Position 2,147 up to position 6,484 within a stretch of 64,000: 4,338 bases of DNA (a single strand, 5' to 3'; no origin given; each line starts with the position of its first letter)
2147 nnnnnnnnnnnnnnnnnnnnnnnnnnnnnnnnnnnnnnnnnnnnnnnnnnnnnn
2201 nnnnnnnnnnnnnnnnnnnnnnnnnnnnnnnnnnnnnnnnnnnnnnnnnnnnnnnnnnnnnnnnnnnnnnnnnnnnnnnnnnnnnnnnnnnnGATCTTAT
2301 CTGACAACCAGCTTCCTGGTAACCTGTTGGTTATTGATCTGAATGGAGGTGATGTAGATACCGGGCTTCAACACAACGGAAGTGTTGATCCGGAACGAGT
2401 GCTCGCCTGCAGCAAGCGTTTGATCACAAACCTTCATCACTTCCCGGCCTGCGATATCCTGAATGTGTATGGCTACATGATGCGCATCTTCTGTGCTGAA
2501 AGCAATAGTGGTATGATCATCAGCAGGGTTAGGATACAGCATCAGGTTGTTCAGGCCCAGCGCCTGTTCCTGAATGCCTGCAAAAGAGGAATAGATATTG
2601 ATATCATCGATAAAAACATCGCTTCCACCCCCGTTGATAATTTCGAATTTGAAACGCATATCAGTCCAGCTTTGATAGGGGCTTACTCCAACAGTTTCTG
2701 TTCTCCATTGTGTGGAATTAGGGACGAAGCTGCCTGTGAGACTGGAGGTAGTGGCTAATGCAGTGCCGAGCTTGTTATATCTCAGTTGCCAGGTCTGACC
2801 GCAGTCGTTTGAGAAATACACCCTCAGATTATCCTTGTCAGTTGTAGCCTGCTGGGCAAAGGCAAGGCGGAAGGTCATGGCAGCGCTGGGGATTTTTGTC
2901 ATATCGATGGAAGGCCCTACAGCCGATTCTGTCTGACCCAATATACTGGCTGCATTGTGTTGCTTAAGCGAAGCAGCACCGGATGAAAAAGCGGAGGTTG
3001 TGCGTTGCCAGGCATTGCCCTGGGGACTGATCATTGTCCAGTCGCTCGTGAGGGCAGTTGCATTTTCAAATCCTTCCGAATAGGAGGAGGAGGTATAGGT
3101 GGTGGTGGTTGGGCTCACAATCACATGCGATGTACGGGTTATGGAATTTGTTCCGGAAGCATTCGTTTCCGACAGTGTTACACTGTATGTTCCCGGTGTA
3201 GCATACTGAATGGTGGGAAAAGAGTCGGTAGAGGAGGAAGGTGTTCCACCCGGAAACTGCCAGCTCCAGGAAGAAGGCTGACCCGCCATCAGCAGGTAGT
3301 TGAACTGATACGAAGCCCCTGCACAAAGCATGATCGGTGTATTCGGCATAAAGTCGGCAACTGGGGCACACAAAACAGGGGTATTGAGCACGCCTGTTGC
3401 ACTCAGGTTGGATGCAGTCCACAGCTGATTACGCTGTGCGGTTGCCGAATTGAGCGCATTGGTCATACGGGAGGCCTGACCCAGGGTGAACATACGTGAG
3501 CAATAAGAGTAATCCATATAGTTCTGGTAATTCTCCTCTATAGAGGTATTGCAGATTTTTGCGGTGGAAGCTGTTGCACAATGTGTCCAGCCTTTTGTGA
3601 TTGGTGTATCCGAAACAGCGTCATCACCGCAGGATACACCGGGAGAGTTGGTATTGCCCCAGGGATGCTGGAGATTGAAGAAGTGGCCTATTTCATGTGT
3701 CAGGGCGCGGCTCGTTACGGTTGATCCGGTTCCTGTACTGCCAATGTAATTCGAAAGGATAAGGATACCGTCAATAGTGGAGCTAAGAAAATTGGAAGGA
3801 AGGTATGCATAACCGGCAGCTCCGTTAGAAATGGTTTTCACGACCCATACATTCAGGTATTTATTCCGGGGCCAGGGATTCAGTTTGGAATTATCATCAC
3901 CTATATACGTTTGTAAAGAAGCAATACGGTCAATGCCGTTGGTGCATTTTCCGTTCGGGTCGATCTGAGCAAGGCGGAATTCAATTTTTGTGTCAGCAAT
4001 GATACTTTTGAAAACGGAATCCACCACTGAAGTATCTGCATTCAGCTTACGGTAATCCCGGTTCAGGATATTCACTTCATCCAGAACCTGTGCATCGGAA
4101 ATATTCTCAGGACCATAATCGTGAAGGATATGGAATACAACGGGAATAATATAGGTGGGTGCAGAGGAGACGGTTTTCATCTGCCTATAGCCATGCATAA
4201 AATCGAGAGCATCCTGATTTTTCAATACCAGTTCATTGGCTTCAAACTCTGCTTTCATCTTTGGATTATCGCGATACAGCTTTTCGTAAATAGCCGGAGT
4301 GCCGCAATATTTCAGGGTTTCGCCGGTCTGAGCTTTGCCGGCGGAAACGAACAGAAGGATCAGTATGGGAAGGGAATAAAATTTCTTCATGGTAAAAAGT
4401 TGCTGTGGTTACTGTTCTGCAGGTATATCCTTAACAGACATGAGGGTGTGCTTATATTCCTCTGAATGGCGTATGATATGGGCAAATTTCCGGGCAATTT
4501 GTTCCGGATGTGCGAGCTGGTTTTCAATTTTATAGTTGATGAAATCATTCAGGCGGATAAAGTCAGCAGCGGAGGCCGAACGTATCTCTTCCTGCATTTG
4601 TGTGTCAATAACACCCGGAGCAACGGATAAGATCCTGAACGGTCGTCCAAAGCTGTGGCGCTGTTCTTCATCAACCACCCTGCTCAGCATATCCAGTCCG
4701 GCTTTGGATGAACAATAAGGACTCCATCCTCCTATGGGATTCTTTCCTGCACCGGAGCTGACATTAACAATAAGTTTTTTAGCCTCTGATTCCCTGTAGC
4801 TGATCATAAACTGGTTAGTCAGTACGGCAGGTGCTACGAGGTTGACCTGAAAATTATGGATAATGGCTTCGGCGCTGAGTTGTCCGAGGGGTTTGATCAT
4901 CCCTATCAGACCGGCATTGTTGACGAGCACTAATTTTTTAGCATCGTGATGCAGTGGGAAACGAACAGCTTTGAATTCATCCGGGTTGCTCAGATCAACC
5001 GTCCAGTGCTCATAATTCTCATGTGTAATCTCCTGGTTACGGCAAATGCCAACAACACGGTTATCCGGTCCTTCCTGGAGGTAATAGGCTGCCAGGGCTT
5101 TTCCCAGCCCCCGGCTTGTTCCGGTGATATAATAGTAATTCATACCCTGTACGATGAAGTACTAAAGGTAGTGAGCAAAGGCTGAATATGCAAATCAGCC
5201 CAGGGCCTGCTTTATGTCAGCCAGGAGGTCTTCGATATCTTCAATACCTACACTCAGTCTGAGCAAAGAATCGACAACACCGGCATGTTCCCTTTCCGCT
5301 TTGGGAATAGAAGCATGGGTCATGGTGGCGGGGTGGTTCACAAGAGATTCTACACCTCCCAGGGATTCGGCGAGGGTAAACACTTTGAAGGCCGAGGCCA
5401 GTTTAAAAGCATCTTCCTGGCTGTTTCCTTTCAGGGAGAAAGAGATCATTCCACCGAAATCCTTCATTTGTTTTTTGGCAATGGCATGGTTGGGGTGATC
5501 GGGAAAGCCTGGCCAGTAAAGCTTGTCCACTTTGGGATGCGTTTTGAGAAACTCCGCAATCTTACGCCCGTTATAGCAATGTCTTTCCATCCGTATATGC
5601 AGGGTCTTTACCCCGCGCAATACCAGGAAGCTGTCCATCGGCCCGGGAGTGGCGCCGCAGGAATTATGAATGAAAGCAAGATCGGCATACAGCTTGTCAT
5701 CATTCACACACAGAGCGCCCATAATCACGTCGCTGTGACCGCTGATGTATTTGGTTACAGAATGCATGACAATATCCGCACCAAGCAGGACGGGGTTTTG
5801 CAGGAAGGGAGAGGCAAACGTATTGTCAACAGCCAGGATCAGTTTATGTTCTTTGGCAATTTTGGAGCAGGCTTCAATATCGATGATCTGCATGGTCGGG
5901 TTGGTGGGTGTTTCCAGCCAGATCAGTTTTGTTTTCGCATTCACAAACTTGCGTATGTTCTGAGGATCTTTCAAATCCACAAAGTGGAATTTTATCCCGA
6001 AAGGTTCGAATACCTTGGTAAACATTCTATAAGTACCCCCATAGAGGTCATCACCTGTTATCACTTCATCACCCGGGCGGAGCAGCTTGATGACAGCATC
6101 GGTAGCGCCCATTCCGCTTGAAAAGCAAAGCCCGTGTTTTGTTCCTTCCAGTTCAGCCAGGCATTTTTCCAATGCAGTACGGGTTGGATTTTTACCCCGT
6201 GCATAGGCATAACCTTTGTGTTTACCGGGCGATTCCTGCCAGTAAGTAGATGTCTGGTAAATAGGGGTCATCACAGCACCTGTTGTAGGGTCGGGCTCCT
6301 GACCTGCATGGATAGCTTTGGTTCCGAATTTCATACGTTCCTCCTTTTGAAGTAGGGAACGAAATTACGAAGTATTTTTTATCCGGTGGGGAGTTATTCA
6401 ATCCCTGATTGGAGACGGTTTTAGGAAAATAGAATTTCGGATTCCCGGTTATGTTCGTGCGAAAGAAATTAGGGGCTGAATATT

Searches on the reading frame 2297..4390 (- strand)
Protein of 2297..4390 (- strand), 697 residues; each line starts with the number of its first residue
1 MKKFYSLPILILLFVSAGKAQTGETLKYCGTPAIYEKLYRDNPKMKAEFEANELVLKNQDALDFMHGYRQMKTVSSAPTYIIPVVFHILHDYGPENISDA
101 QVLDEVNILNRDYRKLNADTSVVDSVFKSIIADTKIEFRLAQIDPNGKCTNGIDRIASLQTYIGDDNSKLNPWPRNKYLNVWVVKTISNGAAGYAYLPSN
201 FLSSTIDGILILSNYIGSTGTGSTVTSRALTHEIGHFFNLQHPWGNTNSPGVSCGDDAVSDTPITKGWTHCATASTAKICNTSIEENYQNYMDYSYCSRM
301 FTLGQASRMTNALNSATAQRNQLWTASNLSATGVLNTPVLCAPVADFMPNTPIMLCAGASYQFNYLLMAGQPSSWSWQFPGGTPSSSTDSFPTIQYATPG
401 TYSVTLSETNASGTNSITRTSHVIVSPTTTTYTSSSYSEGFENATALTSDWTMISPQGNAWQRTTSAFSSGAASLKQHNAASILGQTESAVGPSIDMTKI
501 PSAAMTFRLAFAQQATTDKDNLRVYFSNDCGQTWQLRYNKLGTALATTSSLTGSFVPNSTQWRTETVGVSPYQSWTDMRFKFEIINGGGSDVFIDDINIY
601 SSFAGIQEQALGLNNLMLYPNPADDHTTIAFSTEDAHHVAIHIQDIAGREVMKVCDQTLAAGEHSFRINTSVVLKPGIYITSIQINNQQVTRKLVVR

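Call 72: search_protein_families(library=pfam, proteins=[window:2297-4390:-], max_evalue=0.00001)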
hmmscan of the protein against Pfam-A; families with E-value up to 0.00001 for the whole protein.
window:2297-4390:- (697 aa): 4 families
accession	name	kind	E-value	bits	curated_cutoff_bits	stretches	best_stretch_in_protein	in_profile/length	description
PF05572.19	Peptidase_M43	-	4.1e-24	85.7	23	1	169-313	8-151/152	Pregnancy-associated plasma protein-A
PF18962.6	Por_Secre_tail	-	6.2e-13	49.3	27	1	618-696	1-75/75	Secretion system C-terminal sorting domain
PF00801.26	PKD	-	4.4e-10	39.8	23.5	1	352-418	8-75/80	PKD domain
PF18911.6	PKD_4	-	9.9e-09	35.6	27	1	342-424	3-84/85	PKD domain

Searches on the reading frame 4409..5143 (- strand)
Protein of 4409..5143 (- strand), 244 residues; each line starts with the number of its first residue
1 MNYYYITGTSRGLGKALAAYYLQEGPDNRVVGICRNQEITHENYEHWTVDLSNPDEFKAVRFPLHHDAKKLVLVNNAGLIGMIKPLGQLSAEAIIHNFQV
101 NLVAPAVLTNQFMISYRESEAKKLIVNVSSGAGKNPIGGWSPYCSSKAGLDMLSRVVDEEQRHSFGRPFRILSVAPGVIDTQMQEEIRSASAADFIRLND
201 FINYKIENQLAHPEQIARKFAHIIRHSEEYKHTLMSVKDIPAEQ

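Call 72: search_protein_families(library=pfam, proteins=[window:4409-5143:-], max_evalue=0.00001)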
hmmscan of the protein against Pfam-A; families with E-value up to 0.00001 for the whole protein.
window:4409-5143:- (244 aa): 2 families
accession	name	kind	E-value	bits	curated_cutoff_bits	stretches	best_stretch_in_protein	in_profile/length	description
PF00106.31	adh_short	-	7.8e-28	97.7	26.6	1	5-190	4-193/195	short chain dehydrogenase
PF13561.12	adh_short_C2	-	6.2e-12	46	27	1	11-192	6-189/236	Enoyl-(Acyl carrier protein) reductase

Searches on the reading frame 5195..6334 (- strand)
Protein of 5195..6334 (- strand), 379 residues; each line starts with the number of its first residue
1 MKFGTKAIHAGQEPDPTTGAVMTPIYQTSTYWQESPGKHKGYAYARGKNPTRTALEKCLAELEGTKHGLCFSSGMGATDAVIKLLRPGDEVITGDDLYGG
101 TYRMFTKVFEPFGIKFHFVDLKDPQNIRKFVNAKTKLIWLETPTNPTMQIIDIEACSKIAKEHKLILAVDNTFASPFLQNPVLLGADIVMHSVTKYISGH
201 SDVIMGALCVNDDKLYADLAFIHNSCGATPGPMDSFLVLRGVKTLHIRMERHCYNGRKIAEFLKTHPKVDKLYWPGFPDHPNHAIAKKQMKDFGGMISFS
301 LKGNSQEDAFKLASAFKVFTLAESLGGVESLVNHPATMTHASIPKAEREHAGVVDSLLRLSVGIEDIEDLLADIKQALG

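Call 72: search_protein_families(library=pfam, proteins=[window:5195-6334:-], max_evalue=0.00001)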
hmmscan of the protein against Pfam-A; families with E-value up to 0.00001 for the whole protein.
window:5195-6334:- (379 aa): 3 families
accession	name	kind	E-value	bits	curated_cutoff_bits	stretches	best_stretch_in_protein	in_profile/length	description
PF01053.26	Cys_Met_Meta_PP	-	2.2e-156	520.6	27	1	5-378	2-380/381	Cys/Met metabolism PLP-dependent enzyme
PF00155.27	Aminotran_1_2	-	1.8e-09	37.7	19.7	1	51-175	43-190/361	Aminotransferase class I and II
PF01041.23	DegT_DnrJ_EryC1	-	5.2e-07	29.7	19.8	1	50-171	24-146/360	DegT/DnrJ/EryC1/StrS aminotransferase family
